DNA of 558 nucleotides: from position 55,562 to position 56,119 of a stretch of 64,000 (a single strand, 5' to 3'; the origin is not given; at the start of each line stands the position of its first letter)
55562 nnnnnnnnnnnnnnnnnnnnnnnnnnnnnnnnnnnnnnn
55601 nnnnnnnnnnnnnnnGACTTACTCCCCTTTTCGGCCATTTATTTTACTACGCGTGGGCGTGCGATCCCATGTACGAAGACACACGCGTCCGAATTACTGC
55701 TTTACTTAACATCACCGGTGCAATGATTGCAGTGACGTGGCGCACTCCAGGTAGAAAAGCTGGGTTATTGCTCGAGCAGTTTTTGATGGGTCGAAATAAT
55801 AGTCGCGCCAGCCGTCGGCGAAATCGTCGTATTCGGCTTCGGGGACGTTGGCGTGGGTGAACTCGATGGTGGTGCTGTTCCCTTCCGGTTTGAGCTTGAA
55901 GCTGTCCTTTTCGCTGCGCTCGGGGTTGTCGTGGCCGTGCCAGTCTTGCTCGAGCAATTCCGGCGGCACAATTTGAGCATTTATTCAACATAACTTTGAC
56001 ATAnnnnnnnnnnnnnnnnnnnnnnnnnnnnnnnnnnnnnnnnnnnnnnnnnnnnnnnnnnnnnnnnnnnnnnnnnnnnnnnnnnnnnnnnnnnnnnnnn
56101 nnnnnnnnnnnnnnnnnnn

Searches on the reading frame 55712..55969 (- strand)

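Call 38: search_protein_families(library=pfam, proteins=[window:55712-55969:-], max_evalue=0.001)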
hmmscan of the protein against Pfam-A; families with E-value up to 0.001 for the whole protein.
window:55712-55969:- (85 aa): 1 family
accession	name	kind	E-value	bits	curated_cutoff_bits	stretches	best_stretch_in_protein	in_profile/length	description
PF08327.17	AHSA1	-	1.5e-06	28.9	22.1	1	2-58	58-117/125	Activator of Hsp90 ATPase homolog 1-like protein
